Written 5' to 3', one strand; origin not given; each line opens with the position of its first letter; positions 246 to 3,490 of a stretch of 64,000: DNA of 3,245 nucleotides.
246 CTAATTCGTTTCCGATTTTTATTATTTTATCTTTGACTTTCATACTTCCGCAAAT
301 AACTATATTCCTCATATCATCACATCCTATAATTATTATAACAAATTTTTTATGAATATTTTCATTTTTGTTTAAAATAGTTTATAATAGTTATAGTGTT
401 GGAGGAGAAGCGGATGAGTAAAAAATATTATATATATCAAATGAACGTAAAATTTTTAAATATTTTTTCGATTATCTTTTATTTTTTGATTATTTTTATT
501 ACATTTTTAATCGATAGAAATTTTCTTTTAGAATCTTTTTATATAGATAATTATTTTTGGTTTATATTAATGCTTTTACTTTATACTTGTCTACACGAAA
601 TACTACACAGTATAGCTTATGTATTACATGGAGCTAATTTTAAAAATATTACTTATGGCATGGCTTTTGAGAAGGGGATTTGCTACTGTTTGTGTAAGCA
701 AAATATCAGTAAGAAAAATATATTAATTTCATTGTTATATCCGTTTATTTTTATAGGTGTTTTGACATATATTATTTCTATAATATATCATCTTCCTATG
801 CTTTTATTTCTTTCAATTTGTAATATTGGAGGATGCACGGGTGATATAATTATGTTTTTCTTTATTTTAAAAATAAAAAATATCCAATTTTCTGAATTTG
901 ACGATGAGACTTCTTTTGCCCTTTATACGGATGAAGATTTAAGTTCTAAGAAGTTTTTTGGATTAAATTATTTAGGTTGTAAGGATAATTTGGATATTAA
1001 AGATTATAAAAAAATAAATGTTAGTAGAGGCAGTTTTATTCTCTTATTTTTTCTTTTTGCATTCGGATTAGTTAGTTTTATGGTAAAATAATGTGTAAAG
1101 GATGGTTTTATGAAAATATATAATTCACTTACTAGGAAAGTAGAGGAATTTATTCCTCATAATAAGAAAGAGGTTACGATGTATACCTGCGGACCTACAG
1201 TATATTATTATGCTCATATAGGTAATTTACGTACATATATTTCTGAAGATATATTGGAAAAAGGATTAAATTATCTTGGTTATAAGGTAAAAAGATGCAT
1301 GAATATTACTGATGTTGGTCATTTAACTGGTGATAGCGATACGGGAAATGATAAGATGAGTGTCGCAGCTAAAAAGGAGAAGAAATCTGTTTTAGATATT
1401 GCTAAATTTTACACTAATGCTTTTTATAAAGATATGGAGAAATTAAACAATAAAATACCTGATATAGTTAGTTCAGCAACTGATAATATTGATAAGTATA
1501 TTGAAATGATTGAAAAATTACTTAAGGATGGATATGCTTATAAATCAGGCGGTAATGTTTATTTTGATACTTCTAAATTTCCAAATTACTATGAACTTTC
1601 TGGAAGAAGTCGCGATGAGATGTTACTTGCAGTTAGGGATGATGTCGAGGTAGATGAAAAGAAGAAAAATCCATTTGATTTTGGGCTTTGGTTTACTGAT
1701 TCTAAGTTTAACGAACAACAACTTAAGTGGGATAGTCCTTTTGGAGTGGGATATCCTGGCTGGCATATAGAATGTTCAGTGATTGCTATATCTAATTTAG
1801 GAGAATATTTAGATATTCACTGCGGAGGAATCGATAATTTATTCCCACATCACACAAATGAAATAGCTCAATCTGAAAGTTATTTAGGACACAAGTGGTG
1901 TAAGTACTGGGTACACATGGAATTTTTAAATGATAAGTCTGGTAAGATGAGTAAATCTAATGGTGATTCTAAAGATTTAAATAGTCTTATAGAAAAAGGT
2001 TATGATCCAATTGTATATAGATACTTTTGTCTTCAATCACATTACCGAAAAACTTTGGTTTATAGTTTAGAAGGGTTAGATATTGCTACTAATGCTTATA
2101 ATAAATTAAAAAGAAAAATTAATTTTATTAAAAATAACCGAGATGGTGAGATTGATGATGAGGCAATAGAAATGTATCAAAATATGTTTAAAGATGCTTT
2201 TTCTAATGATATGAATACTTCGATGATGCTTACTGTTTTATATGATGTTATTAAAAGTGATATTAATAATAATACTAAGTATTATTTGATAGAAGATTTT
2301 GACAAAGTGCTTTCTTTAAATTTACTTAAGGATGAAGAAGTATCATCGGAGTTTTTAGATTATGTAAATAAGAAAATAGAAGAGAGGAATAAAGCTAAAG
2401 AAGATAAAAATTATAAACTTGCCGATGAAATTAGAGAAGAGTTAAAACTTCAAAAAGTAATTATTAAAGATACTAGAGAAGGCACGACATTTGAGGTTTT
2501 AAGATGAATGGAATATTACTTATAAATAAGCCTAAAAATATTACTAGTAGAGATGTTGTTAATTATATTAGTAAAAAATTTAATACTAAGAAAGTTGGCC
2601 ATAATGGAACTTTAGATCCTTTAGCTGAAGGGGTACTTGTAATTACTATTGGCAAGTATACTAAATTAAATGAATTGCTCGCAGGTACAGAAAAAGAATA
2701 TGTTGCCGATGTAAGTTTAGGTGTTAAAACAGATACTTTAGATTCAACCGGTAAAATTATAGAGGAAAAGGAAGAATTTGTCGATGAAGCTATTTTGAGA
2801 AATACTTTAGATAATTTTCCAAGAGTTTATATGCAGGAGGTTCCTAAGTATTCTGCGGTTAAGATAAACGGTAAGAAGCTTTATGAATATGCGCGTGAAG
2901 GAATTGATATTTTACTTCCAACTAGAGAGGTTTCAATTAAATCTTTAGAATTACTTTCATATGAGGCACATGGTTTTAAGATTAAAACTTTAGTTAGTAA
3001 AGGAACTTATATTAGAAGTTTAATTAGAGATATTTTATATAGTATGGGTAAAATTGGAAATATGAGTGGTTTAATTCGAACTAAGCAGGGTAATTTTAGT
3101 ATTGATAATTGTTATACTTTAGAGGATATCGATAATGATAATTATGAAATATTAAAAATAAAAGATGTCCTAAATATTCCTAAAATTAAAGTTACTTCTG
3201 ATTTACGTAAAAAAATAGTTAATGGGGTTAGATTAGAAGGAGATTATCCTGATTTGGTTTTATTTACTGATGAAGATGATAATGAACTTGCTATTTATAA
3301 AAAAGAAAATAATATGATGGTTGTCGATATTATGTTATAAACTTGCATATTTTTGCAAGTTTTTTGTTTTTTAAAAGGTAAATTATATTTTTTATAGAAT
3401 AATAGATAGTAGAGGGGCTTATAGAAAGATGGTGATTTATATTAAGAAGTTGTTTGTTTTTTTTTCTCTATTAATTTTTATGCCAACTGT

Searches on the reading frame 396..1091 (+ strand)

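Call 91: search_protein_families(library=pfam, proteins=[window:396-1091:+], max_evalue=0.000001)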
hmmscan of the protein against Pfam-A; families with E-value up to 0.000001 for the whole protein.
window:396-1091:+ (231 aa): 1 family
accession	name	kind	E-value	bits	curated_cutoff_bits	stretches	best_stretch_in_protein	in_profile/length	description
PF11667.14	DUF3267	-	6.1e-19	68.8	27.1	1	61-162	2-105/108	Putative zincin peptidase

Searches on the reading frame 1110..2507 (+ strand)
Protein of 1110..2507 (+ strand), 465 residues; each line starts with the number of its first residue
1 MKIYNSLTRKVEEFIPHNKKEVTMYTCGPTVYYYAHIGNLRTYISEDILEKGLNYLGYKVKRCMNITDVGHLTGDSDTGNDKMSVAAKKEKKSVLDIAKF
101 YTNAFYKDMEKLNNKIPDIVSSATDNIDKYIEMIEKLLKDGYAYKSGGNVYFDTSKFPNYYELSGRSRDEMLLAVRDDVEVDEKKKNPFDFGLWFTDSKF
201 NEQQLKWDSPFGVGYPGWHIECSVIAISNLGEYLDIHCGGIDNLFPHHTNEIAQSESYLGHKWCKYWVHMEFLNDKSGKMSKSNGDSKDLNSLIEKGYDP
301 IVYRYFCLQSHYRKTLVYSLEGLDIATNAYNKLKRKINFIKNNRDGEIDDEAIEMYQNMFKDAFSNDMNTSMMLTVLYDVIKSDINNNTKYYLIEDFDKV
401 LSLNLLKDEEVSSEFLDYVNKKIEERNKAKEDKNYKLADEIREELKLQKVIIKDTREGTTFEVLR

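Call 91: search_protein_families(library=pfam, proteins=[window:1110-2507:+], max_evalue=0.000001)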
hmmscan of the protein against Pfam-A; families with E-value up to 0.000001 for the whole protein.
window:1110-2507:+ (465 aa): 2 families
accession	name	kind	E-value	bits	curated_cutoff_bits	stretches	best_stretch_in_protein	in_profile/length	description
PF01406.26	tRNA-synt_1e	-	5.6e-89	298.9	27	1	16-326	4-299/301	tRNA synthetases class I (C) catalytic domain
PF09334.17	tRNA-synt_1g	-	2.6e-07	30.2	20.1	0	35-156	14-126/391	tRNA synthetases class I (M)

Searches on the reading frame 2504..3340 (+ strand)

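Call 91: search_protein_families(library=pfam, proteins=[window:2504-3340:+], max_evalue=0.000001)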
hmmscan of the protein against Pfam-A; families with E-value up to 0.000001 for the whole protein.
window:2504-3340:+ (278 aa): 1 family
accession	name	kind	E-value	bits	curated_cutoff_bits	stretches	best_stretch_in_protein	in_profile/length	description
PF01509.24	TruB_N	-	1e-48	165.9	27.3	1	24-170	2-149/149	TruB family pseudouridylate synthase (N terminal domain)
